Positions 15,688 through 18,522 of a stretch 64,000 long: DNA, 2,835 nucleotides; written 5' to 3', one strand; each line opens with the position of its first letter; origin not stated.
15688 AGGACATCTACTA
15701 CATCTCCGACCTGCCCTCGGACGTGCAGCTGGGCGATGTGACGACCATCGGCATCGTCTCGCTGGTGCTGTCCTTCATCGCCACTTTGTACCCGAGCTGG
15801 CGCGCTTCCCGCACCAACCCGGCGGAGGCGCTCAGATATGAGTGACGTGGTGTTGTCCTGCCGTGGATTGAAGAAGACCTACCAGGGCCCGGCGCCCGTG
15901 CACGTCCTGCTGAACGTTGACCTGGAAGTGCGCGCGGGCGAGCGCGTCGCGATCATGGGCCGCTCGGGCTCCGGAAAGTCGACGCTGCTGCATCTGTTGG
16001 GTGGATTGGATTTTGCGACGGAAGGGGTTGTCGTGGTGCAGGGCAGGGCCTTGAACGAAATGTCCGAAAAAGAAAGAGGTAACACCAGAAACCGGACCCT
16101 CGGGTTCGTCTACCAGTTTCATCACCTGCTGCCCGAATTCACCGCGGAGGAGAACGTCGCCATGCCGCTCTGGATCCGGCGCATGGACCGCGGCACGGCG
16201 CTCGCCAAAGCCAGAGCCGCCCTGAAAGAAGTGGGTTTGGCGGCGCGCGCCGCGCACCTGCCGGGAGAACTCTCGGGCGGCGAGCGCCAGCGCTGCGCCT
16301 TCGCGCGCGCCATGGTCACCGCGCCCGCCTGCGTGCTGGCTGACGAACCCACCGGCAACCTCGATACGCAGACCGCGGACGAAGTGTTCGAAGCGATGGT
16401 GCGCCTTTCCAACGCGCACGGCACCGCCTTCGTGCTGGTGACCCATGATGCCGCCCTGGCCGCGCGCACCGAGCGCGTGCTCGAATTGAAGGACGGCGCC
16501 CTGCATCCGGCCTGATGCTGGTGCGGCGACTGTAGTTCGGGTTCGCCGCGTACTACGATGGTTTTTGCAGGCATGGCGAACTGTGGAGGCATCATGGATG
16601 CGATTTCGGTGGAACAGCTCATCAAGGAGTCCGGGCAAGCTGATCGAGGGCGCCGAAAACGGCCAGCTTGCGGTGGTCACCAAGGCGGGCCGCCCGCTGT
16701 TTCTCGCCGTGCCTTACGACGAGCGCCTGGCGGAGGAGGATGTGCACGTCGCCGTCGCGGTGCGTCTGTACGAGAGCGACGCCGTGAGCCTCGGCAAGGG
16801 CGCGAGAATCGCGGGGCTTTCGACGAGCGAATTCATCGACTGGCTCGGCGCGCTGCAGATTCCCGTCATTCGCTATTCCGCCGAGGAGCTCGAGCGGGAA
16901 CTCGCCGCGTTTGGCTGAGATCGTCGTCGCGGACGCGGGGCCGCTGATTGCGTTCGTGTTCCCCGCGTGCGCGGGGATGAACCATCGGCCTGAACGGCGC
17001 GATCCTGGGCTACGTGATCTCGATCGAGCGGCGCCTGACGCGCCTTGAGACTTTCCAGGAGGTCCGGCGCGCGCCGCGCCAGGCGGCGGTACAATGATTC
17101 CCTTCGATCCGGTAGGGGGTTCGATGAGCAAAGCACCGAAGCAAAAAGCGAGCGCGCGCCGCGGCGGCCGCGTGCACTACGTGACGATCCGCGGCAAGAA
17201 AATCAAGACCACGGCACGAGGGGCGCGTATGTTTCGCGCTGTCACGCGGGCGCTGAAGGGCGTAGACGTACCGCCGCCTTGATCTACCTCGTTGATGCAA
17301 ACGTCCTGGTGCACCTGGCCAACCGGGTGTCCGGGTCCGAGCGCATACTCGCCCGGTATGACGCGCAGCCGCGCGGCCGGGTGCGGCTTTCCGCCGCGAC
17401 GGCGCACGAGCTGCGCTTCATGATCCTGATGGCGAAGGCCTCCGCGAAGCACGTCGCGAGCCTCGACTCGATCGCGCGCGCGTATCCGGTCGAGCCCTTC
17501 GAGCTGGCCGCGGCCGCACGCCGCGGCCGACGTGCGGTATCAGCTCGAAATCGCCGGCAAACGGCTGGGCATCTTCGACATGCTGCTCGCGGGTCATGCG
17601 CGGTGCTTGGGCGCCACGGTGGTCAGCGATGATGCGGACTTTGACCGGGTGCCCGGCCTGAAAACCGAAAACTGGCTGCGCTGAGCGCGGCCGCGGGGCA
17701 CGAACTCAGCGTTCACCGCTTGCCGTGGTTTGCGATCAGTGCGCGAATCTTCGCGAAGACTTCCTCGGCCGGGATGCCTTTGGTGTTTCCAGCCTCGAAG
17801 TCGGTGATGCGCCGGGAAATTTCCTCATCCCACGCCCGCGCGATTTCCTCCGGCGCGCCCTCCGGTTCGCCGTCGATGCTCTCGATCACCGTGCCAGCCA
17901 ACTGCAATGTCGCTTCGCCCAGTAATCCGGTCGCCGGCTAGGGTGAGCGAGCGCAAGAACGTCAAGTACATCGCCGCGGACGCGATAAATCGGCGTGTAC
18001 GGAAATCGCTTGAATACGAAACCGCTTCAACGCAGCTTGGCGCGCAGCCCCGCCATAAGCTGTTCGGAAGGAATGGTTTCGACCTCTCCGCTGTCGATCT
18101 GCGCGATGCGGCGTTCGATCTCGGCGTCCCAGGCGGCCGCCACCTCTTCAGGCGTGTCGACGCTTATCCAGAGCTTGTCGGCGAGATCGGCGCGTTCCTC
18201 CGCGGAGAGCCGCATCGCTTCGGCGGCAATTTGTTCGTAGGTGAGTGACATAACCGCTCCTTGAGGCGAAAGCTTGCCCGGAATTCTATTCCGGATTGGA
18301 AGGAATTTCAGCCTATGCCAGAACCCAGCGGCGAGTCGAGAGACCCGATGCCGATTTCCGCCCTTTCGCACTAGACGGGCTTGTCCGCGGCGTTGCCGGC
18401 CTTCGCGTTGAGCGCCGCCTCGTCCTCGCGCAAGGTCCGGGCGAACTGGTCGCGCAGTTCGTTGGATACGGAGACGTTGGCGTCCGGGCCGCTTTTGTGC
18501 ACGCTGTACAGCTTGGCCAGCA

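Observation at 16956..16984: Solitary type I-E-like CRISPR repeat sitting exactly at the breakpoint of a PIN toxin gene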

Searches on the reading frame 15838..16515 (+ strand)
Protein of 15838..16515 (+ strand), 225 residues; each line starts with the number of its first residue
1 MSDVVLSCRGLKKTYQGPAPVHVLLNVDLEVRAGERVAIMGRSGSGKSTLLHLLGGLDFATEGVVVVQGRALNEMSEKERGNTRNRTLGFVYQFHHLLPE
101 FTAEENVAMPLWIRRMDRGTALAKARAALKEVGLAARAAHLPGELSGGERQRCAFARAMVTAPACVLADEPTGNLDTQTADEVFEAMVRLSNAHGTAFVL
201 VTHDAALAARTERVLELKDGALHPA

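Call 7: find_encoding_contigs(protein=window:15838-16515:+, flank=10000, max_places=10)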
Protein window:15838-16515:+ (225 aa): 7 contigs read that carry it; 3 places shown.
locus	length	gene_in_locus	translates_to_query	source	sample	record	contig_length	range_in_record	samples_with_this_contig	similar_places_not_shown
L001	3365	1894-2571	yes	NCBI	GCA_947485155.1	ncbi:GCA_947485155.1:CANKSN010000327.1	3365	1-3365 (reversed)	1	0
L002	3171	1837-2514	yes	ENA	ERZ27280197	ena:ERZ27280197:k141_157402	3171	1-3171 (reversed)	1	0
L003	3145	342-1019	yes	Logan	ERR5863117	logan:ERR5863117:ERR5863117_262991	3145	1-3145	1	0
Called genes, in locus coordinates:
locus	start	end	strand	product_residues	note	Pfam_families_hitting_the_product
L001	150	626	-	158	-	PF13883:CREG_beta-barrel (weak), PF01243:PNPOx_N (weak), PF12900:Pyridox_ox_2 (weak)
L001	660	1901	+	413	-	PF12704:MacB_PCD, PF02687:FtsX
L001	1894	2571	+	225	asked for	PF00005:ABC_tran, PF13304:AAA_21 (faint)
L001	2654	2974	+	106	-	PF03683:UPF0175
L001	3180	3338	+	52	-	-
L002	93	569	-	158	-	PF13883:CREG_beta-barrel (weak), PF01243:PNPOx_N (weak), PF12900:Pyridox_ox_2 (weak)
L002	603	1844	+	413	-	PF12704:MacB_PCD, PF02687:FtsX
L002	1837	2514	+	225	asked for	PF00005:ABC_tran, PF13304:AAA_21 (faint)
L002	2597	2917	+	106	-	PF03683:UPF0175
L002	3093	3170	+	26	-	?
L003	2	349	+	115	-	?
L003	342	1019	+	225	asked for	PF00005:ABC_tran, PF13304:AAA_21 (faint)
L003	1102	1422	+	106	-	PF03683:UPF0175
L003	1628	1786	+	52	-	-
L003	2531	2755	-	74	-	PF09720:Unstab_antitox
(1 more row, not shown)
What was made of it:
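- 15838..16515 (+): lolD (ABC ATPase); core chromosomal gene bounding the island on the left. Pfam ABC_tran for this gene in call 7.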

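Call 43: find_related_loci(query=window:15838-16512:+, collection=metagenome_contigs, flank=10000)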
Query window:15838-16512:+ (225 aa) in metagenome_contigs; peptide patterns used: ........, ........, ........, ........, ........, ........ (x = any residue, [..] = any of these).
600 stretches matched a pattern (row limit reached: there are more); 595 encode a relative of the query (tblastn E <= 1e-3); the best 80 are kept; 80 distinct loci.
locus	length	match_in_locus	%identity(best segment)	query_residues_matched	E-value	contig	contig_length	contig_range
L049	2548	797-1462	85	1-222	2e-127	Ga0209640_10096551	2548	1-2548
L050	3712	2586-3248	74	3-223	4e-111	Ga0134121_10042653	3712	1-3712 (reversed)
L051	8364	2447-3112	75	3-224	1e-109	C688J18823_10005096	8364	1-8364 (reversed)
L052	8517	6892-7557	73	1-222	2e-106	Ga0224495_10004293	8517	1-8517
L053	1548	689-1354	73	1-222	7e-114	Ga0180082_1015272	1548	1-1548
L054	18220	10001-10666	74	1-223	2e-104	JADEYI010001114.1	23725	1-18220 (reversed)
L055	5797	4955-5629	72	1-225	1e-104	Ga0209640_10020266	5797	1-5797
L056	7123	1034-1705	75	1-224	4e-104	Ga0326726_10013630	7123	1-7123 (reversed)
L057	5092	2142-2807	74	1-222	4e-104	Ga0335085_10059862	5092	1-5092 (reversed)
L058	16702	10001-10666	78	1-222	5e-104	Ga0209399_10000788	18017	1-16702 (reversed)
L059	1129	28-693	73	1-222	5e-112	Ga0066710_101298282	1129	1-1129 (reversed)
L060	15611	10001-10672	72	1-224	2e-102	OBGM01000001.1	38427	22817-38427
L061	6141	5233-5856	75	3-210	3e-102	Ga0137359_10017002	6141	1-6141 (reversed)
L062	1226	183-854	75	1-224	1e-110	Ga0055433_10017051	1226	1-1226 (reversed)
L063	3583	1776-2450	64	1-224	4e-92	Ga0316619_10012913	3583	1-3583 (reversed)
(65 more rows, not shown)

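Call 45: list_cluster_members(proteins=[window:15838-16512:+, window:57298-59493:+, window:61834-63927:+])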
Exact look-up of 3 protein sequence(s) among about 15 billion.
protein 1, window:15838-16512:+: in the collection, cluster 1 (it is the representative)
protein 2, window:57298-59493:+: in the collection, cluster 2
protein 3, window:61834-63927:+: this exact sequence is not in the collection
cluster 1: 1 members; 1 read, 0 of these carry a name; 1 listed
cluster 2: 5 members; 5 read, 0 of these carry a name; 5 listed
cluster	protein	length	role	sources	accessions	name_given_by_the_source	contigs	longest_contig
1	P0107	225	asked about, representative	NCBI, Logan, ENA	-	-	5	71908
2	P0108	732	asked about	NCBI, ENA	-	-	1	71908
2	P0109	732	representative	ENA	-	-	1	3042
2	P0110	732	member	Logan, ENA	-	-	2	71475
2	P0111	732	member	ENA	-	-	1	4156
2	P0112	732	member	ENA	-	-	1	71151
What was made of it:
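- The window comes from a metagenome-type assembly; the longest contig carrying its LolD protein is 71.9 kb (call 45).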

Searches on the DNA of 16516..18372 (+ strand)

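Call 77: search_rna_families(source=window, start=16850, end=17100, threshold=evalue, max_evalue=1, show_alignments=2)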
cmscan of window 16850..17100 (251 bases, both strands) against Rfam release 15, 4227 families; matches with E-value up to 1: 0.
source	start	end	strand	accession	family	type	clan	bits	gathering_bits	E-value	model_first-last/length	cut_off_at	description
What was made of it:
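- Tried and rejected: Nothing at E<=1 in 16850-17100 (call 77).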

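Call 80: search_dna_similar(query=window:16516-18372:+, collection=plasmids, mode=distant, max_rows=12)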
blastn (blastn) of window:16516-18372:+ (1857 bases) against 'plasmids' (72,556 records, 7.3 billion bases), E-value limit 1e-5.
Records with a match: 1; places in all: 1; records where one place covers at least 80% of the query: 0.
Best place of each record, by identity: 60-80% 1.
By first word of the organism name: Candidatus 1.
By predicted mobility (MOB-suite, as given by PLSDB): non-mobilizable 1.
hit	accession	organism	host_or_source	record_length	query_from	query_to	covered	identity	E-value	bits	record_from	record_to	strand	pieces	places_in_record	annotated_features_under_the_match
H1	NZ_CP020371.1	Candidatus Thiodictyon syntrophicum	meromictic lake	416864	119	439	17%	65.4%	7e-6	62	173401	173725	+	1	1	type II toxin-antitoxin system prevent-host-death family antitoxin | DUF3368 domain-containing protein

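Call 81: search_dna_similar(query=window:16516-18372:+, collection=phages, mode=distant, max_rows=12)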
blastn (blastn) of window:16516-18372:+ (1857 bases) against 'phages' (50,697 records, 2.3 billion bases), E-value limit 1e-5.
No match.
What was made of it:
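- Tried and rejected: Only a distant TA hit on a Thiodictyon plasmid (calls 80, 81).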

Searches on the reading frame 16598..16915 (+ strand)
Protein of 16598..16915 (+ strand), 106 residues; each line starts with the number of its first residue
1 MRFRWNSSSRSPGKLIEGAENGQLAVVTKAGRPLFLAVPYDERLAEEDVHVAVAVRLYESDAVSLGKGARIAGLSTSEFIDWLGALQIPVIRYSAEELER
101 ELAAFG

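Call 11: search_protein_families(library=pfam, max_evalue=1, proteins=[window:16598-16915:+])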
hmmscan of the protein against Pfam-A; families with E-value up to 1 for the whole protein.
window:16598-16915:+ (106 aa): 1 family
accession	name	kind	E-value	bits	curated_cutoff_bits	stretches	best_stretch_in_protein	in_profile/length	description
PF03683.19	UPF0175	-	2e-15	56.7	27.9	1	41-103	12-74/75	Uncharacterised protein family (UPF0175)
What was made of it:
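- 16594..16918 (+): UPF0175/Phd-type antitoxin gene with a +1 nt insertion at 16624/16625. A 106-aa ORF from the alternative ATG at 16598 remains open. Pfam UPF0175, E=2e-15 (call 11).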

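Call 12: find_homologous_proteins(query=window:16598-16915:+, max_evalue=0.00001)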
Query window:16598-16915:+ (106 aa): 100 proteins with E <= 0.00001 among 110 candidates.
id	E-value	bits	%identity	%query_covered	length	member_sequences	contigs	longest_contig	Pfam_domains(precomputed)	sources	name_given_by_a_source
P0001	1.9e-49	184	96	92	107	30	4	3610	PF03683.20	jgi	jgi:predicted HTH domain antitoxin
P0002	1.8e-47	177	93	91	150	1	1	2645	PF24001.2,PF03683.20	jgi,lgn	jgi:predicted HTH domain antitoxin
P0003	3.3e-47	176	92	92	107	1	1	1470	PF03683.20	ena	-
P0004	3.5e-44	167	87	92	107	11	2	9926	PF03683.20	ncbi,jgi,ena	-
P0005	4.4e-44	166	84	92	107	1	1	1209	PF03683.20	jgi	jgi:predicted HTH domain antitoxin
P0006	1.1e-43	165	86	92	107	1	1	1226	PF02604.27,PF03683.20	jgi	jgi:prevent-host-death family protein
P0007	1.1e-43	165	87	92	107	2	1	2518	PF24001.2,PF03683.20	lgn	-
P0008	6.2e-43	163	84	92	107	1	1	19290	PF03683.20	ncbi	-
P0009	1.5e-41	158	81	92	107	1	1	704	PF03683.20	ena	-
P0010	2.0e-41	158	81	92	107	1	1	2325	PF24001.2,PF03683.20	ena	-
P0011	3.6e-41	157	78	92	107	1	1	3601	PF03683.20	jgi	jgi:predicted HTH domain antitoxin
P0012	4.5e-41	157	78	92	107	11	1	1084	PF03683.20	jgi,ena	-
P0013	2.0e-40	155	80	92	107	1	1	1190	PF03683.20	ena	-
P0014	2.1e-40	155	79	92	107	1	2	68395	PF03683.20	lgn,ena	-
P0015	2.1e-40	155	77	92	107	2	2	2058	PF03683.20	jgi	jgi:predicted HTH domain antitoxin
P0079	1.3e-26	110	86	66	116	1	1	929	PF03683.20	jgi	jgi:CRISPR-associated exonuclease Cas4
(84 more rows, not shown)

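Call 14: find_encoding_contigs(protein=P0001, flank=5000, max_places=4)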
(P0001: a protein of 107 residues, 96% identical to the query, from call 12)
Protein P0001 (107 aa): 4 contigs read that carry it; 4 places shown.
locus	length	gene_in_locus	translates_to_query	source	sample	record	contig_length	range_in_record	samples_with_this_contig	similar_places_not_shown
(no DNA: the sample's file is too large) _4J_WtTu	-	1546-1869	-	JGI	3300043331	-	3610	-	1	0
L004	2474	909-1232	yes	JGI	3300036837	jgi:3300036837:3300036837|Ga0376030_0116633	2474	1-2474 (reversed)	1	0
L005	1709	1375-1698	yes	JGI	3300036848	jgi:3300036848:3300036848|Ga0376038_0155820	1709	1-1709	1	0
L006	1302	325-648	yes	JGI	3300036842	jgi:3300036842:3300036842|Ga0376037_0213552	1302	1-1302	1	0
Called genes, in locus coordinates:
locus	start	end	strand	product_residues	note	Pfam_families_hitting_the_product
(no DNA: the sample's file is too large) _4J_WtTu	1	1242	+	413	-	?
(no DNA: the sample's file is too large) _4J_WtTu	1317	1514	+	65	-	-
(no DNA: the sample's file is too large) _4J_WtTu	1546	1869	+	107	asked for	PF03683:UPF0175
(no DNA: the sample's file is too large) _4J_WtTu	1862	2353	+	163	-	PF11848:DUF3368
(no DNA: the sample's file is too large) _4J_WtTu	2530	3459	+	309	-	PF03692:CxxCxxCC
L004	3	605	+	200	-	?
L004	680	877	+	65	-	-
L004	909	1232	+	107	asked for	PF03683:UPF0175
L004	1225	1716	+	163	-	PF11848:DUF3368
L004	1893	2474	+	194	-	?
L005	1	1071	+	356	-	?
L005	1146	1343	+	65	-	-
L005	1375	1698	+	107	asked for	PF03683:UPF0175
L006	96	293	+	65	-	-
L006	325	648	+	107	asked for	PF03683:UPF0175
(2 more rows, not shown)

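Call 15: find_encoding_contigs(protein=P0004, flank=6000, max_places=3)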
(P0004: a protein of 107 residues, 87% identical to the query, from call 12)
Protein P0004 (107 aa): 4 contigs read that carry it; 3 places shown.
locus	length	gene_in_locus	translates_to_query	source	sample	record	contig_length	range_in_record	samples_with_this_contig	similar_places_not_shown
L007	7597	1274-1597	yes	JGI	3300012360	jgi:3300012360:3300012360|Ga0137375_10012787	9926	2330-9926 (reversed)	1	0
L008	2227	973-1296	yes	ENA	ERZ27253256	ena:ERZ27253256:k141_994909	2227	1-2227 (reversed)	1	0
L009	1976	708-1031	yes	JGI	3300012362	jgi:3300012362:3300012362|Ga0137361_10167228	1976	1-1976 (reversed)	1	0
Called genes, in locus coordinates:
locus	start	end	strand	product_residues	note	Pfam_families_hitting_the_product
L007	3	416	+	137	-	?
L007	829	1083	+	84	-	-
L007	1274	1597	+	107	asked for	PF03683:UPF0175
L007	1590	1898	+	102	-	PF11848:DUF3368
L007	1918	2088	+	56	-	PF11848:DUF3368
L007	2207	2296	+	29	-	-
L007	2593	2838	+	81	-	PF02604:PhdYeFM_antitox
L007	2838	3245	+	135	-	PF01850:PIN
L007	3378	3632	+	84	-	PF01726:LexA_DNA_bind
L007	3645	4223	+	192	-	-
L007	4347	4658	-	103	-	-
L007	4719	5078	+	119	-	PF01985:CRS1_YhbY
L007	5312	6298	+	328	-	PF00990:GGDEF, PF22335:Cas10-Cmr2_palm2 (weak)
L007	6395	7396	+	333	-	PF09903:DUF2130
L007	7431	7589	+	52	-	-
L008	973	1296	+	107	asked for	PF03683:UPF0175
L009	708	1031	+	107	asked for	PF03683:UPF0175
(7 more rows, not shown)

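Call 16: find_encoding_contigs(protein=P0008, flank=6000, max_places=3)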
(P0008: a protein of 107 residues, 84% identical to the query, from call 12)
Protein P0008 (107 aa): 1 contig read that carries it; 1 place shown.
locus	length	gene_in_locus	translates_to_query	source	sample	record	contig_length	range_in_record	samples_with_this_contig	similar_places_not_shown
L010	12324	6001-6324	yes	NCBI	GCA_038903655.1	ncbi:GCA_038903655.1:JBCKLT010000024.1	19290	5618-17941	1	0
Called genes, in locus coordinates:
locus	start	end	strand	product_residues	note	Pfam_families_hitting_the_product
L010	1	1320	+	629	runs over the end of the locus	PF14559:TPR_19 (faint), PF02810:SEC-C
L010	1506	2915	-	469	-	PF03972:MmgE_PrpD_N, PF19305:MmgE_PrpD_C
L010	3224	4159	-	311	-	PF05853:BKACE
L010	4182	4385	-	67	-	-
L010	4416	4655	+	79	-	PF04255:DUF433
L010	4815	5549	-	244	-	PF13358:DDE_3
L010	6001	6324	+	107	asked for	PF03683:UPF0175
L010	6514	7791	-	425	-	PF01042:Ribonuc_L-PSP (weak)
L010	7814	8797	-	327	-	PF03401:TctC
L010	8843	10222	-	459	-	PF01042:Ribonuc_L-PSP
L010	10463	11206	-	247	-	PF00106:adh_short, PF08659:KR, PF13561:adh_short_C2, PF23441:SDR (weak)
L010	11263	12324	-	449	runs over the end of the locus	PF03972:MmgE_PrpD_N, PF19305:MmgE_PrpD_C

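Call 61: search_protein_families(library=phrogs, max_evalue=0.01, proteins=[L004:1225-1713:+])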
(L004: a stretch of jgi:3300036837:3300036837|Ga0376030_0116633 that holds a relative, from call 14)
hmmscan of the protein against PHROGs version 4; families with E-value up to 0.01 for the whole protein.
L004:1225-1713:+ (163 aa): 0 families

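Call 64: find_encoding_contigs(protein=P0079, flank=5000, max_places=4)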
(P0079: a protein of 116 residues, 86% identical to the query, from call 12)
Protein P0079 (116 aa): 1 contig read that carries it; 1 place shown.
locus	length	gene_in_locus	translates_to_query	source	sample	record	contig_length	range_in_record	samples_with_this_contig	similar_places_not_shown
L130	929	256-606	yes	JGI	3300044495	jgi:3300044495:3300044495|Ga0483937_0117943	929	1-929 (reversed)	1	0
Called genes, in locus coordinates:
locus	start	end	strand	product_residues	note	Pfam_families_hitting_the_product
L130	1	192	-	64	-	?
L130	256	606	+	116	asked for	PF03683:UPF0175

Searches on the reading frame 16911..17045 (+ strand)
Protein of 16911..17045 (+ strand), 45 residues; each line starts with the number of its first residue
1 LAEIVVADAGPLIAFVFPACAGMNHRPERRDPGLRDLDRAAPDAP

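Call 11: search_protein_families(library=pfam, max_evalue=1, proteins=[window:16911-17045:+])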
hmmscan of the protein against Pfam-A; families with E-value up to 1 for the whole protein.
window:16911-17045:+ (45 aa): 0 families

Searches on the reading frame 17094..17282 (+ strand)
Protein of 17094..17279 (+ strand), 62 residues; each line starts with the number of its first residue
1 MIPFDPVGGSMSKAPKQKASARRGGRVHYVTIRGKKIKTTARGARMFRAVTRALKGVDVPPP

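Call 11: search_protein_families(library=pfam, max_evalue=1, proteins=[window:17094-17279:+])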
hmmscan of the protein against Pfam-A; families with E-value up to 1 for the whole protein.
window:17094-17279:+ (62 aa): 0 families
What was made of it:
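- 17094..17282 (+): Small ORF (62 aa) in the antitoxin position of a VapBC-like pair; its ATG overlaps the stop codon of the upstream gene. No Pfam hit (call 11).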

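Call 20: find_encoding_contigs(protein=window:17124-17282:+, flank=10000, max_places=10)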
Protein window:17124-17282:+ (52 aa): 8 contigs read that carry it; 4 places shown.
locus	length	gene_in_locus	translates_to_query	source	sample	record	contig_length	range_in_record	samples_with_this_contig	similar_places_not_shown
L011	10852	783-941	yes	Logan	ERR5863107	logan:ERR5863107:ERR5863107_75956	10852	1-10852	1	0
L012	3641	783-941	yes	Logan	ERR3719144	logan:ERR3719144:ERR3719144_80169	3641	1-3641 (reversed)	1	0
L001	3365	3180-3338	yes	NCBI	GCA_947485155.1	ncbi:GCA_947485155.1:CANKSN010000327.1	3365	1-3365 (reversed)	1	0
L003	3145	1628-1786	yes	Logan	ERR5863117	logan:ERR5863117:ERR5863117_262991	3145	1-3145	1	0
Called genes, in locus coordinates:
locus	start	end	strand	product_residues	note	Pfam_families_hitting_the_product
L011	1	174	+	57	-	?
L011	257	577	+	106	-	PF03683:UPF0175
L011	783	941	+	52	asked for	-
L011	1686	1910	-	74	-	PF09720:Unstab_antitox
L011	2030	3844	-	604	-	PF00999:Na_H_Exchanger, PF02254:TrkA_N, PF27452:KefB_C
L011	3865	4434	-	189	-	PF09835:DUF2062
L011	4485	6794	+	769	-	PF13567:DUF4131, PF03772:Competence, PF00753:Lactamase_B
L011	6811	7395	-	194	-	PF13714:PEP_mutase, PF00463:ICL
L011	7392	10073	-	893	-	PF00330:Aconitase, PF00694:Aconitase_C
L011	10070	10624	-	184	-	PF00857:Isochorismatase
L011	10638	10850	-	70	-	?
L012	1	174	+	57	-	?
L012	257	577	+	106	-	PF03683:UPF0175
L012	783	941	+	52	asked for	-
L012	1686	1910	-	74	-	PF09720:Unstab_antitox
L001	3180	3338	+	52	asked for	-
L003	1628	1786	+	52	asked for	-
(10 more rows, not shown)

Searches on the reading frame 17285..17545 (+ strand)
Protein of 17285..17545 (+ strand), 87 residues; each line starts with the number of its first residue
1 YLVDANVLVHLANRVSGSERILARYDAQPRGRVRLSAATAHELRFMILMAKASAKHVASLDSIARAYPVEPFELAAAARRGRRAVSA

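Call 11: search_protein_families(library=pfam, max_evalue=1, proteins=[window:17285-17545:+])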
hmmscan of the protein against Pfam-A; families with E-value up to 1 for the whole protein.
window:17285-17545:+ (87 aa): 1 family
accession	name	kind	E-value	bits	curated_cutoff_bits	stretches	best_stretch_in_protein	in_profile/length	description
PF01850.27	PIN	-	7.6e-05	23.8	23.6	1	1-78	1-78/120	PIN domain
